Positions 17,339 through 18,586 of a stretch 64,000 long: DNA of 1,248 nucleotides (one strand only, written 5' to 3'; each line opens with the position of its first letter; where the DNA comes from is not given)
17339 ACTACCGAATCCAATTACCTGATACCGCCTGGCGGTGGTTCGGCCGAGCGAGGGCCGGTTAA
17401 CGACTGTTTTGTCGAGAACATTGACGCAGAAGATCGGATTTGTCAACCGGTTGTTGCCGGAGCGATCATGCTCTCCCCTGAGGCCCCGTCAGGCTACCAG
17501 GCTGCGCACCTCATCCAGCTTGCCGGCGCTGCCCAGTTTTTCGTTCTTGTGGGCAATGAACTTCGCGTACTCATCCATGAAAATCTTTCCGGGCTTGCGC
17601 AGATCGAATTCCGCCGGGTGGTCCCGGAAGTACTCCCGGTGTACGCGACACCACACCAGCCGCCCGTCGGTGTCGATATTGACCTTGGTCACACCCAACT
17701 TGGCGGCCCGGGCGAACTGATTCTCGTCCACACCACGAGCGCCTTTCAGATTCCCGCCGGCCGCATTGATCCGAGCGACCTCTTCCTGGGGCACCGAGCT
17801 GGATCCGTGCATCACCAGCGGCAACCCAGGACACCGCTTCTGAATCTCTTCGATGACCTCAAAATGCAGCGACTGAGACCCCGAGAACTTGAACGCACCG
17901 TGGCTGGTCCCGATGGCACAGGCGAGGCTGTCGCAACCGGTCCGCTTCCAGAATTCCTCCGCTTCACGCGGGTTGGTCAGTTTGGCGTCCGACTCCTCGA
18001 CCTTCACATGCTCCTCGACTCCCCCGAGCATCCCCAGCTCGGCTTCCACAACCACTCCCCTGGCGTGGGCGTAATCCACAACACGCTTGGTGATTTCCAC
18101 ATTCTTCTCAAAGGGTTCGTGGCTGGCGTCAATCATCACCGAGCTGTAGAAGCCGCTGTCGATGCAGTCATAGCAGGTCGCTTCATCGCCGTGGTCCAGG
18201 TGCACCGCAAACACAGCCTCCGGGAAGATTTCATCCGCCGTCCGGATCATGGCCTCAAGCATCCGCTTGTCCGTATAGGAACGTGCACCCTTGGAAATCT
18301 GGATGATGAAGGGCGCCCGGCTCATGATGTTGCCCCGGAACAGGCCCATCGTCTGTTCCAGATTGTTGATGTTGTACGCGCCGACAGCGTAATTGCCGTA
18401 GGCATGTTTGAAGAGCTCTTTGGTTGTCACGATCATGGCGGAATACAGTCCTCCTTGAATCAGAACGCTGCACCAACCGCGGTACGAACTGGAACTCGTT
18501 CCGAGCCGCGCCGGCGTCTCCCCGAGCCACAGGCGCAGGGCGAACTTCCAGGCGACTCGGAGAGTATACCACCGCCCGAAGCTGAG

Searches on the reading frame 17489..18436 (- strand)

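Call 3: search_protein_families(library=pfam, proteins=[window:17489-18436:-], max_evalue=0.01)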
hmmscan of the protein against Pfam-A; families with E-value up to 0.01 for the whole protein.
window:17489-18436:- (315 aa): 1 family
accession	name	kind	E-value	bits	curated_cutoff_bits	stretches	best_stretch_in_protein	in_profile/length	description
PF01116.26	F_bP_aldolase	-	1.4e-83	281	25.5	1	3-306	1-277/277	Fructose-bisphosphate aldolase class-II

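Call 4: search_protein_families(library=ncbifam, proteins=[window:17489-18436:-], max_evalue=0.01)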
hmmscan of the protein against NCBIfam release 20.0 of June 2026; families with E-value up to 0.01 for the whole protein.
window:17489-18436:- (315 aa): 20 families
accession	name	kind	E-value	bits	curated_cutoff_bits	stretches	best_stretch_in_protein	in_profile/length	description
NF005481.0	PRK07084.1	equivalog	9.4e-98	327.4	511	1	2-306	12-323/324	class II fructose-bisphosphate aldolase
TIGR01859.1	fruc_bis_ald_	equivalog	9.2e-85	284.7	343.05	1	2-306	1-281/282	class II fructose-1,6-bisphosphate aldolase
NF004493.0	PRK05835.1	equivalog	1.8e-74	250.8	558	1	1-306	1-306/307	class II fructose-bisphosphate aldolase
NF009497.0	PRK12857.1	equivalog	7.1e-73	245.3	423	2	1-222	2-220/284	class II fructose-1,6-bisphosphate aldolase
TIGR01521.1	FruBisAldo_II_B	equivalog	5.3e-72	242.8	496.35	1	3-312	2-332/347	class II fructose-bisphosphate aldolase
TIGR00167.1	cbbA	subfamily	5.8e-72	242.5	215.6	1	1-306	2-289/290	ketose-bisphosphate aldolase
NF009374.0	PRK12737.1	subfamily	1.9e-65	220.7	383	2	1-223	2-221/284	tagatose-bisphosphate aldolase subunit GatY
NF006626.0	PRK09195.1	subfamily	6e-64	215.9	384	2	1-223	2-221/284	tagatose-bisphosphate aldolase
TIGR01858.1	tag_bisphos_ald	equivalog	6.6e-61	205.9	443.55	2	2-223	1-219/282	tagatose bisphosphate family class II aldolase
NF005823.0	PRK07709.1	equivalog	5.1e-56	190.5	545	2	2-224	3-223/285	class II fructose-bisphosphate aldolase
NF006376.0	PRK08610.1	equivalog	3.7e-54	184.4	527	1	2-223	3-222/286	class II fructose-bisphosphate aldolase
NF006042.0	PRK08185.1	subfamily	1.2e-51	175.8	405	2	1-224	1-222/287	hypothetical protein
NF005590.0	PRK07315.1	equivalog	5.2e-49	167.1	443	2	2-222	3-220/293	class II fructose-bisphosphate aldolase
NF005943.0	PRK07998.1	equivalog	8.2e-49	166.6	364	1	2-223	3-218/283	class II aldolase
NF009375.0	PRK12738.1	equivalog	6.7e-48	163.3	542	2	2-223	3-221/286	tagatose-bisphosphate aldolase subunit KbaY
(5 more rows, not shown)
